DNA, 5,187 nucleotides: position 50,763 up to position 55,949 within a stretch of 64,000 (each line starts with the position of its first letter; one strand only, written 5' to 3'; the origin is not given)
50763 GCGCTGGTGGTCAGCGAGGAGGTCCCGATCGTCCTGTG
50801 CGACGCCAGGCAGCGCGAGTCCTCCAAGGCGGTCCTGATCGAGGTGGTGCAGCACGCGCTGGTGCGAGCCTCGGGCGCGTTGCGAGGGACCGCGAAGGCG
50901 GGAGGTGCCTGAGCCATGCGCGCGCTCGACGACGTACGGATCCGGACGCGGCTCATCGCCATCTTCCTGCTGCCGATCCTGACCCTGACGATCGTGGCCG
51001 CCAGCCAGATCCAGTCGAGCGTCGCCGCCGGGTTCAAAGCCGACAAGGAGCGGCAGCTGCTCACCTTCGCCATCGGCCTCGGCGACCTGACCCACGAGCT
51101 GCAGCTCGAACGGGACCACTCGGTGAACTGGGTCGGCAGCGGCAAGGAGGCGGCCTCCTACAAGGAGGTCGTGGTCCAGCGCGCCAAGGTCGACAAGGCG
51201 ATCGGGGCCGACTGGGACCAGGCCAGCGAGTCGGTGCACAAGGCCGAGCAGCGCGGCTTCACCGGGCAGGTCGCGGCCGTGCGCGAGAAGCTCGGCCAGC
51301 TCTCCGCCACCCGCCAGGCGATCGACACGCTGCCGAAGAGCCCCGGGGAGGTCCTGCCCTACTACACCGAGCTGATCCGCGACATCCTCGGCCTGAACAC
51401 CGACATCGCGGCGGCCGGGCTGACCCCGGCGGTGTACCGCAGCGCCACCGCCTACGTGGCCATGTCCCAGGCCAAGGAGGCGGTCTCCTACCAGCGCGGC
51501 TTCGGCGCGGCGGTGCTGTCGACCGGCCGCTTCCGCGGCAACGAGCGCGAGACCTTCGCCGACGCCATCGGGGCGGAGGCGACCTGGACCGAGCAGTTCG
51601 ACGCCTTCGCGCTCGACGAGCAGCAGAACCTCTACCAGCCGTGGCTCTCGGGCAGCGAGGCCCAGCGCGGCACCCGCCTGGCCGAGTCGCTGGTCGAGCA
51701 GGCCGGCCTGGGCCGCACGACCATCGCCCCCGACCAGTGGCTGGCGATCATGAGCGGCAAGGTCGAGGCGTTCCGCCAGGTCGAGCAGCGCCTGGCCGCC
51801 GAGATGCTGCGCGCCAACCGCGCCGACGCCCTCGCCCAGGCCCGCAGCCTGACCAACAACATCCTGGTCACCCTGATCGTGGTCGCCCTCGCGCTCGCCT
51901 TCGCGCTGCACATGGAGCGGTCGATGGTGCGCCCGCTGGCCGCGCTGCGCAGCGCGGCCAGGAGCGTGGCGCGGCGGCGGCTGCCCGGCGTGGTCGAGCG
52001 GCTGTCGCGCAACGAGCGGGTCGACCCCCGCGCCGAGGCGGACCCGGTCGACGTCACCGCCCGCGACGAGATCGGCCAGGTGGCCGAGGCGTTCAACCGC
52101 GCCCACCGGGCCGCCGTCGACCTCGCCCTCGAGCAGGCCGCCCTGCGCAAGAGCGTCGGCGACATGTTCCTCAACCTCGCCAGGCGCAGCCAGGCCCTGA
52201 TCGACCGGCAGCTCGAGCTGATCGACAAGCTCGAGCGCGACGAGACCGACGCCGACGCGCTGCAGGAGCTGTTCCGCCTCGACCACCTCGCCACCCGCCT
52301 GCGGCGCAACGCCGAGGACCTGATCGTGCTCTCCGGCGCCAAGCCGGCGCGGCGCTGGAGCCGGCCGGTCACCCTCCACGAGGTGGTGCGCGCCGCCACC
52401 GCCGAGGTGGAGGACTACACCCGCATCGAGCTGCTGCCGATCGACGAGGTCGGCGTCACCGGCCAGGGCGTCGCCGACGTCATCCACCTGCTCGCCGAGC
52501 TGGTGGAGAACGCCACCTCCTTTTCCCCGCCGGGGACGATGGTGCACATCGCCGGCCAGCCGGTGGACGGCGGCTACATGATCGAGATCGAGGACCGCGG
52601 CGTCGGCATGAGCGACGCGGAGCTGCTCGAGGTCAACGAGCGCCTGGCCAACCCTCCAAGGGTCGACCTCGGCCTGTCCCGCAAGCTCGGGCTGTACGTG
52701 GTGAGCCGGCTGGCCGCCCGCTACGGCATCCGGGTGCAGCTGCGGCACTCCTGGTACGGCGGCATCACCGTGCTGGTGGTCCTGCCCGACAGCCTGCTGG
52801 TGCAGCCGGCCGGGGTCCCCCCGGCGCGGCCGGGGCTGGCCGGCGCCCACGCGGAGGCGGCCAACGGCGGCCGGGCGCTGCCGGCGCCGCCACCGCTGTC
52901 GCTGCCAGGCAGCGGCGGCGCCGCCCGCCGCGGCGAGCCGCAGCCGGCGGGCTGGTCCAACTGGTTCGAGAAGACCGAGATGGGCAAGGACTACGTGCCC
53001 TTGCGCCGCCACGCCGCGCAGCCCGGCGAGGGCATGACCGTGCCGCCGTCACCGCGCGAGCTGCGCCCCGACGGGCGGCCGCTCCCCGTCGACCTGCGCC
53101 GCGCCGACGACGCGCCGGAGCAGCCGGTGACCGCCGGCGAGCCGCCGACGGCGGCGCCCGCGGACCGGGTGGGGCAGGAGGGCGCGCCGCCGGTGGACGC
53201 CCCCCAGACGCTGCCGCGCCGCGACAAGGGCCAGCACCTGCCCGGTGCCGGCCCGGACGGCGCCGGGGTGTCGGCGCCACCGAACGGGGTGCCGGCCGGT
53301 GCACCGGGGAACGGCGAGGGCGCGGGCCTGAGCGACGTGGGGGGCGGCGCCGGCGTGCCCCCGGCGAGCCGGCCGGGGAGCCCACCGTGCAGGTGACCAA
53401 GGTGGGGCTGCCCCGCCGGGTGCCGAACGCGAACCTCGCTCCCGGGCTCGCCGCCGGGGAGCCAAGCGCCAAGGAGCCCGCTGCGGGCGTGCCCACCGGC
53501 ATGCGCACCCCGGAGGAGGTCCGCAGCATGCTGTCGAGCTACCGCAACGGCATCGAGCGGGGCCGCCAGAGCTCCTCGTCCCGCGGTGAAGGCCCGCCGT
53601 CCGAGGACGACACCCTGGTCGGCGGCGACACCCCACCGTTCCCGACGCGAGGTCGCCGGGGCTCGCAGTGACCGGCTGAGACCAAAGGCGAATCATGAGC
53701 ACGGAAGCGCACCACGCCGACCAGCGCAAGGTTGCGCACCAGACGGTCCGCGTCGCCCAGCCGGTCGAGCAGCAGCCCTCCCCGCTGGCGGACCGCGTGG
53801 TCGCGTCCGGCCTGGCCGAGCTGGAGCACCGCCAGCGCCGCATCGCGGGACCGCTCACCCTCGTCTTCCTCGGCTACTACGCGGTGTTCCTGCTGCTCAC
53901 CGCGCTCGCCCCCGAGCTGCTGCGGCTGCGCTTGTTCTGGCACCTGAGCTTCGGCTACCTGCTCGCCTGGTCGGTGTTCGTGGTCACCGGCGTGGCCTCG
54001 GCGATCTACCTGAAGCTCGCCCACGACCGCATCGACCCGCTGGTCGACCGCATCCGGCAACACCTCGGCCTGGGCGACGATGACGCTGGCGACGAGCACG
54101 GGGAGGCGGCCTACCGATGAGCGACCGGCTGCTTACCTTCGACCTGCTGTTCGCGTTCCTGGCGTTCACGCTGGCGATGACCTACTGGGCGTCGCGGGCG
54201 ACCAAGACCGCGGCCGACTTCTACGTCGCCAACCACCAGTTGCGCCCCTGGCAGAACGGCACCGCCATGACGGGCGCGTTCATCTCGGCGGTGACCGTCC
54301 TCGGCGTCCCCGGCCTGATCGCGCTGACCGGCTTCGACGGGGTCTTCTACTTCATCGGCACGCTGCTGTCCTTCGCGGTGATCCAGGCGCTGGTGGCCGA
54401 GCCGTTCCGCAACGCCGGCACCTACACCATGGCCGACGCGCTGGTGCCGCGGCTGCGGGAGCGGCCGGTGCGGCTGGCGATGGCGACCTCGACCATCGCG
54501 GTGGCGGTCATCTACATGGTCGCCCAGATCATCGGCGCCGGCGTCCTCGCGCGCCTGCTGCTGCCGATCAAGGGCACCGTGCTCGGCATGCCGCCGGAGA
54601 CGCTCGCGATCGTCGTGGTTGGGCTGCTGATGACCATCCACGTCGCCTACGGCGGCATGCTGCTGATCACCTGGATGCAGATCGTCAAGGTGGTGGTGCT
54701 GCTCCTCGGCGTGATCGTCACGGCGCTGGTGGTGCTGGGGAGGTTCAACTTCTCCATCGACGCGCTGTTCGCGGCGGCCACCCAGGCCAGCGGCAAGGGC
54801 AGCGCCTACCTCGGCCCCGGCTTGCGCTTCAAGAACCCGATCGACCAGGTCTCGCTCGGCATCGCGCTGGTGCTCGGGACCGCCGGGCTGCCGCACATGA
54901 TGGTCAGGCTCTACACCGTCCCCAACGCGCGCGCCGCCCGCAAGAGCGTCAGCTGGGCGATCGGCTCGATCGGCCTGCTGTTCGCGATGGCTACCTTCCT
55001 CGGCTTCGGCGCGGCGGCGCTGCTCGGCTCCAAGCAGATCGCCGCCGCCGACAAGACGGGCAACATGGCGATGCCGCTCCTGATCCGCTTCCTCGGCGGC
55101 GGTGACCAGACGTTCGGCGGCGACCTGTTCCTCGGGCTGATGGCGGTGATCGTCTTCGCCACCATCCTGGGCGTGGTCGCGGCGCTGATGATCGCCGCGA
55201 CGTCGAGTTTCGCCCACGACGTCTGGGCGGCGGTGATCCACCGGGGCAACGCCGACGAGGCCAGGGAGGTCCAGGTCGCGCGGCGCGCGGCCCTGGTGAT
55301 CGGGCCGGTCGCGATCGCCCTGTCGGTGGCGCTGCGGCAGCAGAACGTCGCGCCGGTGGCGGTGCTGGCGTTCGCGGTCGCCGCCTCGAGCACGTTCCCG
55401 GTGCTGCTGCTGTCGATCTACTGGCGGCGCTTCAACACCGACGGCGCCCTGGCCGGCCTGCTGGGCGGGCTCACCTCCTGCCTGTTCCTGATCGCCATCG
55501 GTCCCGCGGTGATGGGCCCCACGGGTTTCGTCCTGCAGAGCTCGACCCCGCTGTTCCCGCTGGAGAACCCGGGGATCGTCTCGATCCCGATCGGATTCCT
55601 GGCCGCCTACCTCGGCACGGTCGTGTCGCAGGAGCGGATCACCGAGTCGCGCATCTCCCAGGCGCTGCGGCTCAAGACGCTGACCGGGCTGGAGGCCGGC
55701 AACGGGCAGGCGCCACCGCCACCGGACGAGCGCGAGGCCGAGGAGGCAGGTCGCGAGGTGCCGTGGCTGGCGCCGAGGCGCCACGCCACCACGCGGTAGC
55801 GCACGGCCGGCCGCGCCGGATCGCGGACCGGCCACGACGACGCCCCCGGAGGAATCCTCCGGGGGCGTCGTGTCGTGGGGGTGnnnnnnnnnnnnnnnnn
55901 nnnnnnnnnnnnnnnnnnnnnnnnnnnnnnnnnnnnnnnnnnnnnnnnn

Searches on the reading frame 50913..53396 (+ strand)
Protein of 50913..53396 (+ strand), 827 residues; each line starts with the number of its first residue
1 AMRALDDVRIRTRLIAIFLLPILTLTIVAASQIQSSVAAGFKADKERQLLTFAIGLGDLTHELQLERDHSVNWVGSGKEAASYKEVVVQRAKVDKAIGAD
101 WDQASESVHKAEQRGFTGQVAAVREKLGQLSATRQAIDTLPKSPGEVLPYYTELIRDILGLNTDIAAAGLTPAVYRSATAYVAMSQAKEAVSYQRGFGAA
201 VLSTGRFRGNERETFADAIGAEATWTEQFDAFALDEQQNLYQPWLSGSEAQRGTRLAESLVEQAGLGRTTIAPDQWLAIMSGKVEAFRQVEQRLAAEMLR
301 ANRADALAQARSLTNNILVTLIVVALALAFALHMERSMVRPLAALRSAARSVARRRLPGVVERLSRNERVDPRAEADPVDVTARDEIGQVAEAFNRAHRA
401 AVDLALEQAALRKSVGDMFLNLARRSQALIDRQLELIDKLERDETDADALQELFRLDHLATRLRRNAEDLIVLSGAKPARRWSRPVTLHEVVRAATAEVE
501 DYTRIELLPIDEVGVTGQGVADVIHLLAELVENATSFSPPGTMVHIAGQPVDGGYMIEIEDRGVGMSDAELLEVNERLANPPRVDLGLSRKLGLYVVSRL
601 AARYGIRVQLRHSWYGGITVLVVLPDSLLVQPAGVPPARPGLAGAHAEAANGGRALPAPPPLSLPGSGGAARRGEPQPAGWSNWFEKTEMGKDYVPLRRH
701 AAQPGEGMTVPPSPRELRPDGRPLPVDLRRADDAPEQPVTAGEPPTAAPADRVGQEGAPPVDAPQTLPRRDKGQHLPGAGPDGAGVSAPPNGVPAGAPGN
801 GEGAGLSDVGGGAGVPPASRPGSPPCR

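Call 60: search_protein_families(library=pfam, proteins=[window:50913-53396:+], max_evalue=0.001)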
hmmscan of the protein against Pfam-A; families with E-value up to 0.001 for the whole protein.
window:50913-53396:+ (827 aa): 3 families
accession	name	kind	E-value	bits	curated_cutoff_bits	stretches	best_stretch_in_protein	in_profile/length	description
PF08376.15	NIT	-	2.1e-50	172.8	24.9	1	58-298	1-238/239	Nitrate and nitrite sensing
PF02518.31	HATPase_c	-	3.4e-10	40.8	26.4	1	522-626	5-109/111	Histidine kinase-, DNA gyrase B-, and HSP90-like ATPase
PF00672.30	HAMP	-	1.7e-07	31.9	25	1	336-396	4-46/53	HAMP domain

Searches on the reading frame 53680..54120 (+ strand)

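Call 60: search_protein_families(library=pfam, proteins=[window:53680-54120:+], max_evalue=0.001)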
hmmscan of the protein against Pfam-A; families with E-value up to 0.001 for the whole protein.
window:53680-54120:+ (146 aa): 1 family
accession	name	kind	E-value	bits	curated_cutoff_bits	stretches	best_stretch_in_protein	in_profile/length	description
PF04341.17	DUF485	-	3.5e-19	69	28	1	46-127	7-88/88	Protein of unknown function, DUF485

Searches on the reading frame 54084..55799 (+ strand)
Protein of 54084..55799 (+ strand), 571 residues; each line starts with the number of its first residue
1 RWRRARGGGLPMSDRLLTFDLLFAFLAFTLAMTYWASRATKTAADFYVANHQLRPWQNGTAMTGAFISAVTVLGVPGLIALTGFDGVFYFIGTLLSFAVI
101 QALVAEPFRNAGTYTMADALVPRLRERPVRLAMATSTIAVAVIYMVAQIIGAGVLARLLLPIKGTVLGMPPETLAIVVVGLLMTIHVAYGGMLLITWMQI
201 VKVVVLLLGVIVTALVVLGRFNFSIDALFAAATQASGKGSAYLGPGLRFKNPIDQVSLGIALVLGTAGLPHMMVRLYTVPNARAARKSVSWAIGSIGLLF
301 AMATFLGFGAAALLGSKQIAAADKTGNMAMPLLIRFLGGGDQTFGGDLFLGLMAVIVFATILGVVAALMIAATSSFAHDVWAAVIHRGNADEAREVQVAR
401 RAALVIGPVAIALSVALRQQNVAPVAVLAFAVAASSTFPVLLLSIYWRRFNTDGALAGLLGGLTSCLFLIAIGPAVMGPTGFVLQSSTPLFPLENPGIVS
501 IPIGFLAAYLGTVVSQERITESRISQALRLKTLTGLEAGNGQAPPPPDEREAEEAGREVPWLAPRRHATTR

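Call 60: search_protein_families(library=pfam, proteins=[window:54084-55799:+], max_evalue=0.001)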
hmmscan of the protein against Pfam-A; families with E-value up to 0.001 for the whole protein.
window:54084-55799:+ (571 aa): 1 family
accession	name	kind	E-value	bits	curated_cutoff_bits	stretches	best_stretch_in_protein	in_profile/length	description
PF00474.23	SSF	-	5.7e-77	259.7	22.8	1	46-462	1-406/406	Sodium:solute symporter family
